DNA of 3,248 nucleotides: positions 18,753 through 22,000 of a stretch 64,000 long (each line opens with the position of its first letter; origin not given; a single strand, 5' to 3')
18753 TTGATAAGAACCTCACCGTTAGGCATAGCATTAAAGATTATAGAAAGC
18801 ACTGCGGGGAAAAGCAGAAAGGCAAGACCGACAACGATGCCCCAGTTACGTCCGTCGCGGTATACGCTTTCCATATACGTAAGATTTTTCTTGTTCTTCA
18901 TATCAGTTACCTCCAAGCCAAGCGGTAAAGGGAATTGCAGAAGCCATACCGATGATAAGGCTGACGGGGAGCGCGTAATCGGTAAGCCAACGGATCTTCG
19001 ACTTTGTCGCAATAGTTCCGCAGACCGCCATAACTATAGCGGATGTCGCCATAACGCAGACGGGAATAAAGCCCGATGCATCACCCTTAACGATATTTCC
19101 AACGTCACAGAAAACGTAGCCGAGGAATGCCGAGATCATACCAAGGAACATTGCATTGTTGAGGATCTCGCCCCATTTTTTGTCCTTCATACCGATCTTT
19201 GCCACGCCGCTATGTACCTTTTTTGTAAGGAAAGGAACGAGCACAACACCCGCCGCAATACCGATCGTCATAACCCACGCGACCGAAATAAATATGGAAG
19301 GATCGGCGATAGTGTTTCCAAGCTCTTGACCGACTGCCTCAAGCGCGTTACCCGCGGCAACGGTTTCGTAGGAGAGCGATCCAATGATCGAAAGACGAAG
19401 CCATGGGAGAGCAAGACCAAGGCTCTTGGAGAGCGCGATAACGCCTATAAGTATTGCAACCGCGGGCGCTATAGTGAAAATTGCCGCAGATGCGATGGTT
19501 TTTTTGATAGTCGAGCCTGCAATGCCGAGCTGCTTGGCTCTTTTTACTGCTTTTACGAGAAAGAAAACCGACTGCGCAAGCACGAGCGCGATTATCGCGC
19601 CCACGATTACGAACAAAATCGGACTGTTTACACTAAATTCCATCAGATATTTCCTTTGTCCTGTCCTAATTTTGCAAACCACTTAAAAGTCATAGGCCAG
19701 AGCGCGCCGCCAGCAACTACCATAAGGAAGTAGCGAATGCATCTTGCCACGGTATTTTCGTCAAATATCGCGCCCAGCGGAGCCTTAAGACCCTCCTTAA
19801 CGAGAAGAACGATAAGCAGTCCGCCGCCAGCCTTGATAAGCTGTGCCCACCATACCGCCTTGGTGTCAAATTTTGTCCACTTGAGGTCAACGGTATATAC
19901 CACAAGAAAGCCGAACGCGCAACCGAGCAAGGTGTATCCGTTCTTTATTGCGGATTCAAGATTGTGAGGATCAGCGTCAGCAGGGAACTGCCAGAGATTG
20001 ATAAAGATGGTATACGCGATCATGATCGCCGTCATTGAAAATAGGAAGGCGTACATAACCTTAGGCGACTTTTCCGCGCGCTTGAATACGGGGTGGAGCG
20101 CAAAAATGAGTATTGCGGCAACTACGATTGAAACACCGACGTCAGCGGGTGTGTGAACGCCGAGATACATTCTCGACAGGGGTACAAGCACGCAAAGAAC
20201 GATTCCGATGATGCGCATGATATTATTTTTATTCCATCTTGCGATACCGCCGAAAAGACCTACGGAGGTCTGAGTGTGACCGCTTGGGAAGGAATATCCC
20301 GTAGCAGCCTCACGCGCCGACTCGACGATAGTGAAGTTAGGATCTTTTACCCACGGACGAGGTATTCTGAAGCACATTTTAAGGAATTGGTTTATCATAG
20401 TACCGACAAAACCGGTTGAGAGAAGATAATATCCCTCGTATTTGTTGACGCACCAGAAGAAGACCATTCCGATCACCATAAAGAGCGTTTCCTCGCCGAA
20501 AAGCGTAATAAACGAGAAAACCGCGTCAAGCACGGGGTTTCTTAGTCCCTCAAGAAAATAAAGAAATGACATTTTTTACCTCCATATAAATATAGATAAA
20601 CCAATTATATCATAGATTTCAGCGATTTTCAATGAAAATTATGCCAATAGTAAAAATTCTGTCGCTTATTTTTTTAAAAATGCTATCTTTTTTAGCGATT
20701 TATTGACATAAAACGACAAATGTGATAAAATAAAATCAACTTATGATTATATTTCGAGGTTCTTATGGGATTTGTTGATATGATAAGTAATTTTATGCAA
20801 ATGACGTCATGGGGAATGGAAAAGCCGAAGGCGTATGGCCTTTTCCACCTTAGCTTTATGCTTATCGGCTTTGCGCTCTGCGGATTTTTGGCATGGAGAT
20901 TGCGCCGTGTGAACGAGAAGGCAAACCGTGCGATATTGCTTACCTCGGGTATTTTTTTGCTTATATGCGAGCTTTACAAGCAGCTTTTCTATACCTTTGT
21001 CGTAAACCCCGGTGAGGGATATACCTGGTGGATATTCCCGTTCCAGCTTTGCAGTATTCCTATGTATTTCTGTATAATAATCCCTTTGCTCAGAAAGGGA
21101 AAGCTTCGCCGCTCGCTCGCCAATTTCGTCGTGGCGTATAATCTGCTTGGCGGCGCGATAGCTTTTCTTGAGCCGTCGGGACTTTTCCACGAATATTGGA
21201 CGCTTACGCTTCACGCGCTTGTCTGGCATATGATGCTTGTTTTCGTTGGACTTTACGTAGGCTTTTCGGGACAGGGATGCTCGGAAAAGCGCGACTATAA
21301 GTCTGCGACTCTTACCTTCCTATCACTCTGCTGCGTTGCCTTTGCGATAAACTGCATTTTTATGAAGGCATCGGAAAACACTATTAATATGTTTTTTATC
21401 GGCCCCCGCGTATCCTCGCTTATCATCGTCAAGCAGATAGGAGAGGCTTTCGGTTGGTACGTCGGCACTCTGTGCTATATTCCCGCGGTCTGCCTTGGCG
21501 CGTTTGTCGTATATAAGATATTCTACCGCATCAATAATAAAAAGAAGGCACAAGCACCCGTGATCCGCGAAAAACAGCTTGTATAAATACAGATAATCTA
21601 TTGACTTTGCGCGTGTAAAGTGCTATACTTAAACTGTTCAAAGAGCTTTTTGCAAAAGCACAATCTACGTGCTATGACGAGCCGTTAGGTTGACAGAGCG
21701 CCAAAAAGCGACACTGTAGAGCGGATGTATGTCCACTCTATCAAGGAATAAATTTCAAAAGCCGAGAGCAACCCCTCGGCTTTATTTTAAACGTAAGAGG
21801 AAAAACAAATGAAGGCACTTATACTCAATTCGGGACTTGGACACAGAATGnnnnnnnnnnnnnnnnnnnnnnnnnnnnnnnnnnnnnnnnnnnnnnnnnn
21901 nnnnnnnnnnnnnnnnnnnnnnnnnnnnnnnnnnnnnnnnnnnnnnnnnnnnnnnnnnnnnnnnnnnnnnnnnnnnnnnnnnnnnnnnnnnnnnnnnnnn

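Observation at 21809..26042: Minimal phosphonate operon predicted to make an activated 2-hydroxyethylphosphonate rather than 2-AEP, with no tailoring or transfer enzyme attached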

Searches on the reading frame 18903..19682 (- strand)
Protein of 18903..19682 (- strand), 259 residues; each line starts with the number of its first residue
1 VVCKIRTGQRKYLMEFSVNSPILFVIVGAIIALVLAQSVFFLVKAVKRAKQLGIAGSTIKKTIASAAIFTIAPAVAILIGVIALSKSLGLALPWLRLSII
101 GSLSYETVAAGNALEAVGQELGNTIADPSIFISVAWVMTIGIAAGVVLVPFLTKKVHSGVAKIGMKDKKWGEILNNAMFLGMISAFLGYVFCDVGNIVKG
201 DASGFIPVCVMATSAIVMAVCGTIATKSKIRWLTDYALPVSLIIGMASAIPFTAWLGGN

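Call 3: search_protein_families(library=pfam, proteins=[window:18903-19682:-])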
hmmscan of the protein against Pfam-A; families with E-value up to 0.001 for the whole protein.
window:18903-19682:- (259 aa): 1 family
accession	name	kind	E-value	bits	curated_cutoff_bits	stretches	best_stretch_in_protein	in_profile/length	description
PF16481.10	DUF5058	-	6.2e-72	242.2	28.2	1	19-246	1-222/222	Domain of unknown function (DUF5058)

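Call 4: search_protein_families(library=ncbifam, proteins=[window:18903-19682:-])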
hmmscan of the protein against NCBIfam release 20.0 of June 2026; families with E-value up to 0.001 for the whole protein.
window:18903-19682:- (259 aa): 0 families

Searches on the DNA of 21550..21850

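Call 36: search_rna_families(source=window, start=21550, end=21850, threshold=evalue, max_evalue=10)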
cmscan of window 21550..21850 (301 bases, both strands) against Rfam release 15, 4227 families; matches with E-value up to 10: 1.
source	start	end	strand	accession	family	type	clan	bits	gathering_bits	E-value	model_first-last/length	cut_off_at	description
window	21713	21823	-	RF01773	rpsL_pseudo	Cis-reg; leader;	-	11.6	70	5.2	1-128/128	no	Pseudomonas rpsL leader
